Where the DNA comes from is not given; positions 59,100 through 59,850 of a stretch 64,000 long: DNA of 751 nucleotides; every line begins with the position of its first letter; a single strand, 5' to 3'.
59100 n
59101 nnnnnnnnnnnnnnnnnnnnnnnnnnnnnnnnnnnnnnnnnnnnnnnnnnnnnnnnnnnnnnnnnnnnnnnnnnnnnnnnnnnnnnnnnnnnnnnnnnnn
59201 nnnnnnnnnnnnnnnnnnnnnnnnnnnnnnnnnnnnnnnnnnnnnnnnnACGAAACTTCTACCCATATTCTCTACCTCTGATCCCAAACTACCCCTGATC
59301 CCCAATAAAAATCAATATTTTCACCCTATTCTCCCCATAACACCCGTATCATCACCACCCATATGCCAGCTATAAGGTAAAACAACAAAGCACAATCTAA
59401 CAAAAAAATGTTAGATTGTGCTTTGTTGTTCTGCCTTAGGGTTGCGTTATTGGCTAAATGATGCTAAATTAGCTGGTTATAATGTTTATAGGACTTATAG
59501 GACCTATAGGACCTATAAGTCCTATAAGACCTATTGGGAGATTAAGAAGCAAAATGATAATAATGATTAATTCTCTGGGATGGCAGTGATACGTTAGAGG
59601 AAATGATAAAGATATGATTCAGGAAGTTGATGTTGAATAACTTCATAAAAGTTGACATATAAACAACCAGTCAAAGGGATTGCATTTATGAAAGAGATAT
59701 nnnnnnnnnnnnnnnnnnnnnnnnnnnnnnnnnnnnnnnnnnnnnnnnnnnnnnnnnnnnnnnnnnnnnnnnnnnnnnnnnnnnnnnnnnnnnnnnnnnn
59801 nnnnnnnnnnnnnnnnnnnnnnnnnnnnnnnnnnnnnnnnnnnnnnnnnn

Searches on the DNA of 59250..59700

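Call 102: search_rna_families(source=window, start=59250, end=59700, threshold=evalue, max_evalue=1)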
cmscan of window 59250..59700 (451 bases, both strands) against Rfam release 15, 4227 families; matches with E-value up to 1: 27.
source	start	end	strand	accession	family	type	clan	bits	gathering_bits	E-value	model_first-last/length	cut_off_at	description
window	59374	59435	-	RF04106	mir-1303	Gene; miRNA;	-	35.8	107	2.6e-05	1-85/85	no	mir-1303 microRNA precursor family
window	59380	59431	+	RF00971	mir-578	Gene; miRNA;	-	33.1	98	0.00021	1-84/84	no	mir-578 microRNA precursor family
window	59372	59439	-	RF03573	mir-1954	Gene; miRNA;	-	30.1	99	0.00011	1-82/82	no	mir-1954 microRNA precursor family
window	59377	59430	-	RF04343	Plastid-psbA-2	Cis-reg;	CL00153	29.8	55.8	0.00089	1-60/60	no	Plastid-psbA-2 3UTR RNA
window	59378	59431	-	RF03523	mir-4703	Gene; miRNA;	-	29.1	88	0.0005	1-61/61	no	mir-4703 microRNA precursor family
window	59373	59438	-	RF03556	mir-559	Gene; miRNA;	-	29.1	95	0.0012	1-91/91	no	mir-559 microRNA precursor family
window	59376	59435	+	RF03241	mir-1789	Gene; miRNA;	-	26.9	88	0.0012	1-63/63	no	mir-1789 microRNA precursor family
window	59367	59444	+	RF00885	MIR821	Gene; miRNA;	-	26.9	249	0.0046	22-254/275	no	MIR821 microRNA precursor family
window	59373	59437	-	RF00885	MIR821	Gene; miRNA;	-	26.3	249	0.0061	29-248/275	no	MIR821 microRNA precursor family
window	59370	59441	-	RF03284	mir-4637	Gene; miRNA;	-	25.5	89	0.0099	1-84/84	no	mir-4637 microRNA precursor family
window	59379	59431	-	RF03353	MIR5291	Gene; miRNA;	-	25.5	54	0.027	1-65/65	no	MIR5291 microRNA precursor family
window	59357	59445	+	RF02436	SpF43_sRNA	Gene; sRNA;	-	25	70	0.0074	1-99/99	no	Streptococcus sRNA SpF43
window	59338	59432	-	RF01485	rli61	Cis-reg;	-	24.9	50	0.026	1-106/106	no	Listeria sRNA rli61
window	59373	59438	+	RF03926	MIR1435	Gene; miRNA;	-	24.8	94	0.18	44-138/186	no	MIR1435 microRNA precursor family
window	59483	59530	+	RF04145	MIR8706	Gene; miRNA;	-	24.5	95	0.019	1-101/101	no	MIR8706 microRNA precursor family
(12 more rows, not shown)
